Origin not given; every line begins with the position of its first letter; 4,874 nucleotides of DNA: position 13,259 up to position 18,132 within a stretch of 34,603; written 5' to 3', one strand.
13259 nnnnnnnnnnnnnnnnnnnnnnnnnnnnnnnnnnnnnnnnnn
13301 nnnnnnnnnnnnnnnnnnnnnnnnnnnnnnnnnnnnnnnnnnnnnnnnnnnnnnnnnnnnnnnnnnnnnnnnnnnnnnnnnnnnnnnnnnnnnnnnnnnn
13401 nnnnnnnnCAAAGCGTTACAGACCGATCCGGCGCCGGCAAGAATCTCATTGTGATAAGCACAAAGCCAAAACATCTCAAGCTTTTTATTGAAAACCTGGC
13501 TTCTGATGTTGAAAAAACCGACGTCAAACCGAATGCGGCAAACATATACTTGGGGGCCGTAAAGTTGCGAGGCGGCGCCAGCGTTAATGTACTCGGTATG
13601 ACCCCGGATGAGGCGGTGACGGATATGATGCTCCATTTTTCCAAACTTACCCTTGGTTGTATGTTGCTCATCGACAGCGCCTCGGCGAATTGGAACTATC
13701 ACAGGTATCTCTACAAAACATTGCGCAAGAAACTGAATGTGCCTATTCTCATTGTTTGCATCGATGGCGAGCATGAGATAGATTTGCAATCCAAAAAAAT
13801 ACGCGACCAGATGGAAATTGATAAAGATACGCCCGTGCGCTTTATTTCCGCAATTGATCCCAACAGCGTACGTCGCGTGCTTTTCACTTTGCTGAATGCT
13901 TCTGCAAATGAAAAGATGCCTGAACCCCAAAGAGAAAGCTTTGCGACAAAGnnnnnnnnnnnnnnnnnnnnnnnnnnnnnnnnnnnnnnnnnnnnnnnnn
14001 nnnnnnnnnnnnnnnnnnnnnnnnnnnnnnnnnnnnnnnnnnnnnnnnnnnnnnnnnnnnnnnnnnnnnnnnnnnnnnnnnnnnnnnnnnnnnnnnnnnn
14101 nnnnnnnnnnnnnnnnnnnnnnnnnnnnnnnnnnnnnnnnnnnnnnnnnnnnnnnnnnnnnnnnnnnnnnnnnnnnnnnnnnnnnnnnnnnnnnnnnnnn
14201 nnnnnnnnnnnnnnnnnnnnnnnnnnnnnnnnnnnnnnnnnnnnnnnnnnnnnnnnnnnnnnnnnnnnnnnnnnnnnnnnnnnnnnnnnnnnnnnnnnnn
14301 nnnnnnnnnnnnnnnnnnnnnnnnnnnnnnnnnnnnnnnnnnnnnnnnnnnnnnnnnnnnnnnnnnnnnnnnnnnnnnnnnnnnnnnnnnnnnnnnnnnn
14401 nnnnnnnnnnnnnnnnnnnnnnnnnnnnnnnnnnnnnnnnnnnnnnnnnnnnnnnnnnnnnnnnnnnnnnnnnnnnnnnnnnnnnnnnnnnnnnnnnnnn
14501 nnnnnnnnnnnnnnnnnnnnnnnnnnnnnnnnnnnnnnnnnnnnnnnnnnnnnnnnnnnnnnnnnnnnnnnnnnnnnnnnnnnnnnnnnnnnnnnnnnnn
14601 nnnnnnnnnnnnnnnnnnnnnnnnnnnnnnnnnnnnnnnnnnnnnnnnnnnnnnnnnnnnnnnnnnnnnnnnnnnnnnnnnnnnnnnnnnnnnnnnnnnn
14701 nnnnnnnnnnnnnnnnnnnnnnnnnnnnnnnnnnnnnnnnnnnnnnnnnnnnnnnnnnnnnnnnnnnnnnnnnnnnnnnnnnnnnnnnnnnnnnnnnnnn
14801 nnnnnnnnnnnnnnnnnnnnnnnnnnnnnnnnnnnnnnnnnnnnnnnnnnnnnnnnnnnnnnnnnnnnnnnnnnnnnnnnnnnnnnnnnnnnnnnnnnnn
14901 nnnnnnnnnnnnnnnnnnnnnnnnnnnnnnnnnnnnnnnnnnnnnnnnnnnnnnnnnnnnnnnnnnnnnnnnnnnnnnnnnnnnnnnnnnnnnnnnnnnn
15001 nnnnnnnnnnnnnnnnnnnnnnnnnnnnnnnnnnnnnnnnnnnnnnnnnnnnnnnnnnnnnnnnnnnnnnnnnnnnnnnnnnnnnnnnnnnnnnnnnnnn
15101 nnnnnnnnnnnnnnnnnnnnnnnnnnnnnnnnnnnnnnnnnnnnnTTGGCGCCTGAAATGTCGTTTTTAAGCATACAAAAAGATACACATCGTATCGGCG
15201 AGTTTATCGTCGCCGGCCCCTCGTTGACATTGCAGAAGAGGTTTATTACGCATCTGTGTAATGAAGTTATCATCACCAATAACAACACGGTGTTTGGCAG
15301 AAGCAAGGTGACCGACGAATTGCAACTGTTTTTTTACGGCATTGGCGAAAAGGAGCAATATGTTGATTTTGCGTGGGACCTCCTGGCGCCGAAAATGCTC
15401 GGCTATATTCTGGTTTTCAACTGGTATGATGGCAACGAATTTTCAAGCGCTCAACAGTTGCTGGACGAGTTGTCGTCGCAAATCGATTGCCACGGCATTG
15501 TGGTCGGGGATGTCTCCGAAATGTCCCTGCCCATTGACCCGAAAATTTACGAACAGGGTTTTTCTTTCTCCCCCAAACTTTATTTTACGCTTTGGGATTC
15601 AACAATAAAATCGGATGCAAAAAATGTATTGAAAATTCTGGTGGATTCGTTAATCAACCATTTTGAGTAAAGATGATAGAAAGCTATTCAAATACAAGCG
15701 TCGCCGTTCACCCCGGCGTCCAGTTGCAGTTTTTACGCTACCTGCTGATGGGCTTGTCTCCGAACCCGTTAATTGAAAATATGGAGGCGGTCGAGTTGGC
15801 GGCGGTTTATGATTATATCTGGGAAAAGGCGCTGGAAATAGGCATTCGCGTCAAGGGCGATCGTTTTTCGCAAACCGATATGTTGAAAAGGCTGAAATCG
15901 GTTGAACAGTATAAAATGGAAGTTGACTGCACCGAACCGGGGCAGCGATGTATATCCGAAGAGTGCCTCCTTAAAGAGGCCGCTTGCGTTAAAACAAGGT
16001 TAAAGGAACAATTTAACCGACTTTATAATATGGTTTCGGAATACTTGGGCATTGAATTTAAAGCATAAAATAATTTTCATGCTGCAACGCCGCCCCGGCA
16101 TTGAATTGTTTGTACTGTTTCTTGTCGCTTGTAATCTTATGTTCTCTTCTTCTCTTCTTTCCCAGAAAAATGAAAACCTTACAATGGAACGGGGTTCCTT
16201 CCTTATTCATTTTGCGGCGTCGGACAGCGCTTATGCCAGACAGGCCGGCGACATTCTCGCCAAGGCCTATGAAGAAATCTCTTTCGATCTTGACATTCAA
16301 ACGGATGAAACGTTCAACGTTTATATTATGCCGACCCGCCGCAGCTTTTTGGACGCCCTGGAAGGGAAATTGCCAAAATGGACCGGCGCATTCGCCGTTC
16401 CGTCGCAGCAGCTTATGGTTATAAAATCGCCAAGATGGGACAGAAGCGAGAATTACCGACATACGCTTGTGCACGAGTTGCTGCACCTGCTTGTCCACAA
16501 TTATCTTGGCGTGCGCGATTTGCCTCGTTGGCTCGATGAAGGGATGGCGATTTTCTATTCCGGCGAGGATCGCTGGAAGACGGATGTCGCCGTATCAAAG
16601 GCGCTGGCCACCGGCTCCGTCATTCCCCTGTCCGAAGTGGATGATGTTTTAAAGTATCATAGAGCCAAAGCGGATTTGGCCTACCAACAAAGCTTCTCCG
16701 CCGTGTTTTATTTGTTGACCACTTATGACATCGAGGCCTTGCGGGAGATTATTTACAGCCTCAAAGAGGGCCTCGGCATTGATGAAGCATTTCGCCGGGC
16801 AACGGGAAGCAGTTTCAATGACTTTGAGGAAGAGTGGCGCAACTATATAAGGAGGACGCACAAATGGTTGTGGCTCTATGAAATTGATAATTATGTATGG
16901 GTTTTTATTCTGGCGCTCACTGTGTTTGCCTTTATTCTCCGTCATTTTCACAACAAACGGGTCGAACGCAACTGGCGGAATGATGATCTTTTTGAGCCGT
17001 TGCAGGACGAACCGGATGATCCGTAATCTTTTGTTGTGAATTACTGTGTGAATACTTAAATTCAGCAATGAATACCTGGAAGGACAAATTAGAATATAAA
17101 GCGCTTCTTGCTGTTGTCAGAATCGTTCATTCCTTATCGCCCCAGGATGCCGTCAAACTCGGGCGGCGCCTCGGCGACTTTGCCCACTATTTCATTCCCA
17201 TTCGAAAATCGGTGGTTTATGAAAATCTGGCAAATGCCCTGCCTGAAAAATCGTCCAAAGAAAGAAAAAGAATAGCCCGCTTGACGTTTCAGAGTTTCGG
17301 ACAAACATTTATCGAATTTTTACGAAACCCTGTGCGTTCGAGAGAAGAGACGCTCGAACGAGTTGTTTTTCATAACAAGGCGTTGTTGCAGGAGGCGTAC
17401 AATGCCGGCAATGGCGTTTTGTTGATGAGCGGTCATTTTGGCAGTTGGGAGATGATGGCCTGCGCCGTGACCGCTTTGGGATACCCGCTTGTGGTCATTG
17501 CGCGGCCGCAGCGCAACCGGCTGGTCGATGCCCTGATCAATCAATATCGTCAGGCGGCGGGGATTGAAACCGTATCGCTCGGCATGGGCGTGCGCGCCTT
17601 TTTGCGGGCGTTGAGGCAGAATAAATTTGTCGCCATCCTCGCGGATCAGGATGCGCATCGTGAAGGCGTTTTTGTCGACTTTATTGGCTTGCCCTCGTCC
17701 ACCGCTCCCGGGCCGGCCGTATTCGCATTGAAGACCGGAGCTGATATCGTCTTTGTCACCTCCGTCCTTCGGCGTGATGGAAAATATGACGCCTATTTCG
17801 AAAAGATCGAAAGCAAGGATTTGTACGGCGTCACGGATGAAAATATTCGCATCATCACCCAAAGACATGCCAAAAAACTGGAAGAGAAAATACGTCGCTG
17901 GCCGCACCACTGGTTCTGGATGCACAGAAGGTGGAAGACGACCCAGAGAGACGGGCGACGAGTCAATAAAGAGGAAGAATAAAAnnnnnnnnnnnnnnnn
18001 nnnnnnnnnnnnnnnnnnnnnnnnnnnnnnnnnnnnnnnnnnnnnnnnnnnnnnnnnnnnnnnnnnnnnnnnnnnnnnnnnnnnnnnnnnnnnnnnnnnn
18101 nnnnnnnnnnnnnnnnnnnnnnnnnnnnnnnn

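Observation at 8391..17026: Uncharacterised signalling island inserted in the lipid A / LPS-core locus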

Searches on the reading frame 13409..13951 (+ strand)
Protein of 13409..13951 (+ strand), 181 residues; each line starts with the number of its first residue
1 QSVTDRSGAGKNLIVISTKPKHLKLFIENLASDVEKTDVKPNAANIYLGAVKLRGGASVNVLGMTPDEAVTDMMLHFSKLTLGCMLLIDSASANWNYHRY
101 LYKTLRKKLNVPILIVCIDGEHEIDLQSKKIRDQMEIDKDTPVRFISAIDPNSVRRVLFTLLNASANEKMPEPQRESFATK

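Call 39: predict_structure(alignment_id=A2)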
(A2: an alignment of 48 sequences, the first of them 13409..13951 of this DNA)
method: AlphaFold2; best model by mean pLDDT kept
length: 181 residues; sequences in the alignment: 48
mean_pLDDT: 79.6   pTM: 0.77
mean pLDDT of the five models: 79.6, 79.5, 78.3, 77.0, 76.6
residues with pLDDT >= 90: 86; 70-90: 52; 50-70: 17; < 50: 26
segments of 3 or more residues with pLDDT < 50: 1-9, 38-42, 170-181
pLDDT, mean of each block of 10 residues (from residue 1): 40 92 93 57 71 86 82 75 94 93 90 91 74 90 93 94 78 43 45
secondary structure, 60 per line:
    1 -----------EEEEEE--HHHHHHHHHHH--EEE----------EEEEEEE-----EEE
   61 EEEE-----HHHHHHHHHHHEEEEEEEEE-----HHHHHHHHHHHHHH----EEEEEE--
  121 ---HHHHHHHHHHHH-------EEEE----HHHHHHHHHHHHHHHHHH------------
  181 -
elements in order: E12-17 H20-30 E33-35 E46-52 E58-64 H70-80 E81-89 H95-108 E113-118 H124-135 E143-146 H151-168

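Call 42: fold_search(model_id=the predicted structure, library=pdb)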
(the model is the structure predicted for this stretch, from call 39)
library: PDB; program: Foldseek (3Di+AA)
matches with E <= 10: 1813; with E <= 0.001: 730
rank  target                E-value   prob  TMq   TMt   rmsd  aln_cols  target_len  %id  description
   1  2il1                  2.1e-07  1.00  0.59  0.65   4.4       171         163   15  Crystal structure of a predicted human GTPase in complex with GDP (released 2006-10-10)
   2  2g77_B                4.6e-07  1.00  0.53  0.55   5.6       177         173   12  Crystal Structure of Gyp1 TBC domain in complex with Rab33 GTPase bound to GDP and AlF3 (released 2006-07-25)
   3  3nkv_B                1.0e-06  1.00  0.57  0.60   5.2       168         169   14  Crystal structure of Rab1b covalently modified with AMP at Y77 (released 2010-08-04)
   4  4hlq_B                1.1e-06  1.00  0.58  0.61   5.1       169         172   12  Crystal structure of human rab1b bound to GDP and BEF3 in complex with the GAP domain of TBC1D20 from homo sapiens (released 2013-01-16)
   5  3bfk_C                1.1e-06  1.00  0.55  0.58   5.5       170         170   14  Crystal structure of Plasmodium falciparum Rab11a in complex with GDP (released 2007-12-04)
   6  7kmt_A                1.2e-06  1.00  0.60  0.62   8.3       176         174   12  Structure of the yeast TRAPPIII-Ypt1(Rab1) complex (released 2021-06-02)
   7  4hlq_J                1.3e-06  1.00  0.59  0.62   5.0       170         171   12  Crystal structure of human rab1b bound to GDP and BEF3 in complex with the GAP domain of TBC1D20 from homo sapiens (released 2013-01-16)
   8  3rwm                  1.5e-06  1.00  0.58  0.58   5.2       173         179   10  Crystal Structure of Ypt32 in Complex with GppNHp (released 2011-10-26)
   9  5xc5                  1.5e-06  1.00  0.57  0.60   5.1       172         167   17  Crystal structure of Acanthamoeba polyphaga mimivirus Rab GTPase in complex with GTP (released 2017-10-25)
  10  4v0l_A                1.7e-06  1.00  0.61  0.65   4.8       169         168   16  Crystal structure of the CrARL6DN in the GTP bound form (released 2014-11-19)
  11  9edr_G                1.8e-06  1.00  0.60  0.58   5.2       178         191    8  Tubulin Cofactors D,E,G,C and Tubulin complex -- TBCC N Terminus Bound to Tubulin (released 2026-02-04)
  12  3bfk_B                2.0e-06  1.00  0.59  0.59   5.0       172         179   14  Crystal structure of Plasmodium falciparum Rab11a in complex with GDP (released 2007-12-04)
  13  4dxa_A                2.5e-06  1.00  0.56  0.59   5.4       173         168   14  Co-crystal structure of Rap1 in complex with KRIT1 (released 2012-05-16)
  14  5c2k                  2.5e-06  1.00  0.52  0.28   7.2       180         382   12  Crystal structure of the fusion protein linked by RhoA and the GAP domain of MgcRacGAP (released 2016-06-22)
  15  3tkl_A                3.1e-06  1.00  0.58  0.61   5.1       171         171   13  Crystal structure of the GTP-bound Rab1a in complex with the coiled-coil domain of LidA from Legionella pneumophila (released 2012-06-27)
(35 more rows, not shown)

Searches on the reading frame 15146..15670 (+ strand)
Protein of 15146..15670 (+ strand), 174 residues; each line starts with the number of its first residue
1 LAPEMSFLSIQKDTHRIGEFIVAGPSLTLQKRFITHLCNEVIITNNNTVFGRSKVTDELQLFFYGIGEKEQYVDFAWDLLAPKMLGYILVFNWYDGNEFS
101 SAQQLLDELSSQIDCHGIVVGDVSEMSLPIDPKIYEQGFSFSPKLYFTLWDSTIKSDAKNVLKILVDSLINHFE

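Call 3: search_protein_families(library=pfam, proteins=[window:15146-15670:+], max_evalue=0.1)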
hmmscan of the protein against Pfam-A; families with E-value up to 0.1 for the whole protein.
window:15146-15670:+ (174 aa): 0 families

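Call 4: search_protein_families(library=ncbifam, proteins=[window:15146-15670:+], max_evalue=0.1)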
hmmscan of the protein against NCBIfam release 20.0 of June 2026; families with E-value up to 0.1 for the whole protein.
window:15146-15670:+ (174 aa): 0 families

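Call 29: find_homologous_proteins(query=window:15158-15667:+, max_evalue=0.01)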
Query window:15158-15667:+ (170 aa): 18 proteins with E <= 0.01 among 47 candidates.
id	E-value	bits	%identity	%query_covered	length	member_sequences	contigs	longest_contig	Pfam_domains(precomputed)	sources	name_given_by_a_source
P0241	5.1e-99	347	88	100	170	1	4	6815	-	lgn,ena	-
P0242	1.6e-98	345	86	100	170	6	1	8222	-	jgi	-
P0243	2.0e-98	345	86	100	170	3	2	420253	-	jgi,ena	jgi:hypothetical protein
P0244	1.9e-92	326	83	100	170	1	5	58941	-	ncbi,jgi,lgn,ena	-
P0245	9.9e-84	297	76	100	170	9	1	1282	-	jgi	-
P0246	1.3e-82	294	74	100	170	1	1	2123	-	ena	-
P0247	4.9e-82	292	76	100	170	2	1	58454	-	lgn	-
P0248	8.3e-82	291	74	100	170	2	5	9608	-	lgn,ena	-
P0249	1.2e-81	290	74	100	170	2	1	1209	-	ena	-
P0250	2.2e-81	290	73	100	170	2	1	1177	-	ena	-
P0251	1.1e-80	287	73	100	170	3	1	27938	-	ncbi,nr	ncbi:hypothetical protein JXA02_03900 [candidate division KSB1 bacterium]|nr:hypothetical protein [c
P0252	1.1e-78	281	69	100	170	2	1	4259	-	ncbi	-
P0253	2.1e-73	264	73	90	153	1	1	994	-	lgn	-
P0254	6.9e-73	262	65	100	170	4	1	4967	-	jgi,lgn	jgi:uncharacterized protein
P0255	1.7e-71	257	65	100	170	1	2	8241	-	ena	-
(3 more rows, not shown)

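Call 90: search_protein_families(library=padloc, proteins=[window:15158-15670:+], max_evalue=0.01)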
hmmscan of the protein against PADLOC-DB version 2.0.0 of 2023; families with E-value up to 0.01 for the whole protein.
window:15158-15670:+ (170 aa): 0 families

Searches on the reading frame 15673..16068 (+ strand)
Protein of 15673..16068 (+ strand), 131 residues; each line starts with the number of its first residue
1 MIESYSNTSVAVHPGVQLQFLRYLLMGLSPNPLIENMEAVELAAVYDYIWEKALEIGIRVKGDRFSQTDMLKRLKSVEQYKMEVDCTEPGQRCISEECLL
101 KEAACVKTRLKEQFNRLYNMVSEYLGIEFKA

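Call 3: search_protein_families(library=pfam, proteins=[window:15673-16068:+], max_evalue=0.1)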
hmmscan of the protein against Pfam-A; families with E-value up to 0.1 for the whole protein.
window:15673-16068:+ (131 aa): 0 families

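Call 4: search_protein_families(library=ncbifam, proteins=[window:15673-16068:+], max_evalue=0.1)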
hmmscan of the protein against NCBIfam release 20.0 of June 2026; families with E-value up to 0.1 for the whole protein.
window:15673-16068:+ (131 aa): 0 families

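Call 72: search_solved_structures(query=A4, max_evalue=10)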
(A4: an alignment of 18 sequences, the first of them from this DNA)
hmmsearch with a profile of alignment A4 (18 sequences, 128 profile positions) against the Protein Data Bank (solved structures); distinct sequences matched with E-value up to 10: 0.

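Call 73: search_protein_families(library=pfam, alignment_id=A4, max_evalue=10)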
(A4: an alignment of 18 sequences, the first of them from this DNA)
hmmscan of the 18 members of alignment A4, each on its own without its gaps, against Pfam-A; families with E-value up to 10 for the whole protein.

A. member 1, seq(131 aa): 0 families

B. families by the number of members that match (of 18 scanned): 10 families
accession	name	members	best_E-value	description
PF11148.14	DUF2922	1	0.0047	Protein of unknown function (DUF2922)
PF07358.16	DUF1482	1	0.0062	Protein of unknown function (DUF1482)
PF02286.21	Dehydratase_LU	1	0.092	Dehydratase large subunit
PF11093.13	Mitochondr_Som1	1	0.11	Mitochondrial export protein Som1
PF23792.1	CD1375-like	1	0.12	CD1375-like protein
PF00057.23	Ldl_recept_a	1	0.15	Low-density lipoprotein receptor domain class A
PF08673.15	RsbU_N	1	0.16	Phosphoserine phosphatase RsbU, N-terminal domain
PF00961.24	LAGLIDADG_1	1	0.18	LAGLIDADG endonuclease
PF23612.1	zf-C2H2_ZN142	1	0.2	ZN142 C2H2 zinc finger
PF13037.11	DUF3898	1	0.32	Domain of unknown function (DUF3898)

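Call 90: search_protein_families(library=padloc, proteins=[window:15673-16068:+], max_evalue=0.01)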
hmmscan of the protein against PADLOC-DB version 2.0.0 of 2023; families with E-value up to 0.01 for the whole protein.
window:15673-16068:+ (131 aa): 0 families

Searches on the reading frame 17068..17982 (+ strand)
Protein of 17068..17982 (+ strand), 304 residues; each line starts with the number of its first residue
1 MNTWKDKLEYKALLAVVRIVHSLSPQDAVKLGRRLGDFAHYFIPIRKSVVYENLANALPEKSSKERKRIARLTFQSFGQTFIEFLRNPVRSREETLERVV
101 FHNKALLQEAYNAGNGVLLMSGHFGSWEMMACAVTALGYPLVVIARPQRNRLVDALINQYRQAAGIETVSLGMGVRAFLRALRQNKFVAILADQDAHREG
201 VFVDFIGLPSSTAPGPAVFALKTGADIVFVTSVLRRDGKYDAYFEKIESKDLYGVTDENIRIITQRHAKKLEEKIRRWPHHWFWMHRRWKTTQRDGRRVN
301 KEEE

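Call 3: search_protein_families(library=pfam, proteins=[window:17068-17982:+], max_evalue=0.1)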
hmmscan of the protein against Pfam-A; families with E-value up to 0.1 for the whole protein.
window:17068-17982:+ (304 aa): 1 family
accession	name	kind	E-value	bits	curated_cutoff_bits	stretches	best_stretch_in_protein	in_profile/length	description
PF03279.18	Lip_A_acyltrans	-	7.6e-56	189.9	22.3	1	13-291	19-295/295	Bacterial lipid A biosynthesis acyltransferase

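Call 4: search_protein_families(library=ncbifam, proteins=[window:17068-17982:+], max_evalue=0.1)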
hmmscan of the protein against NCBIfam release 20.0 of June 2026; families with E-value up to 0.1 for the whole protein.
window:17068-17982:+ (304 aa): 19 families
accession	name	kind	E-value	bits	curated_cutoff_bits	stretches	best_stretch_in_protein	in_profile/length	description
NF006270.0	PRK08419.1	equivalog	5.2e-48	163.9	248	1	14-294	10-293/298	lipid A biosynthesis lauroyl acyltransferase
NF005919.0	PRK07920.1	equivalog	2.9e-37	128.4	209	1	7-301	9-305/311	phosphatidylinositol mannoside acyltransferase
TIGR02207.1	lipid_A_htrB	subfamily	5.4e-36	124.5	297.8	1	14-296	19-298/303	LpxL/LpxP family Kdo(2)-lipid IV(A) lauroyl/palmitoleoyl acyltransferase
NF006487.0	PRK08905.1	equivalog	4.8e-32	111.2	281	1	13-296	3-280/290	lysophospholipid acyltransferase family protein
NF006432.0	PRK08706.1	equivalog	3.1e-30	105.4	384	1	13-293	4-282/289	lipid A biosynthesis lauroyl acyltransferase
NF004569.0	PRK05906.1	equivalog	1e-28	100.4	439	1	6-292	14-315/454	lipid A biosynthesis lauroyl acyltransferase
NF005340.0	PRK06860.1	subfamily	3.4e-28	98.7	398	1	16-294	27-302/309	lipid A biosynthesis lauroyl acyltransferase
NF005120.0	PRK06553.1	equivalog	2e-27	96.4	273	1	8-290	22-307/308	lipid A biosynthesis lauroyl acyltransferase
NF005399.0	PRK06946.1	subfamily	9.9e-27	93.9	343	1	8-292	5-286/294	lipid A biosynthesis lauroyl acyltransferase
NF006507.0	PRK08943.1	subfamily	1.4e-26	93.3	337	1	31-299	48-314/322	lipid A biosynthesis (KDO)2-(lauroyl)-lipid IVA acyltransferase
TIGR02208.1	lipid_A_msbB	equivalog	3.9e-25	88.8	336.05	1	29-296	36-300/305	lauroyl-Kdo(2)-lipid IV(A) myristoyltransferase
NF006437.0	PRK08733.1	equivalog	2.9e-24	85.8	540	1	14-297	25-301/306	LpxL/LpxP family Kdo(2)-lipid IV(A) lauroyl/palmitoleoyl acyltransferase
NF004191.0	PRK05646.1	equivalog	7.2e-24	84.5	491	1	19-297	27-303/310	lipid A biosynthesis lauroyl acyltransferase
NF006438.0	PRK08734.1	equivalog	7.9e-23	80.9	363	1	43-291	39-287/305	lauroyl acyltransferase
NF005952.0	PRK08025.1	equivalog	7.7e-21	74.5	517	1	29-292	38-297/306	kdo(2)-lipid IV(A) palmitoleoyltransferase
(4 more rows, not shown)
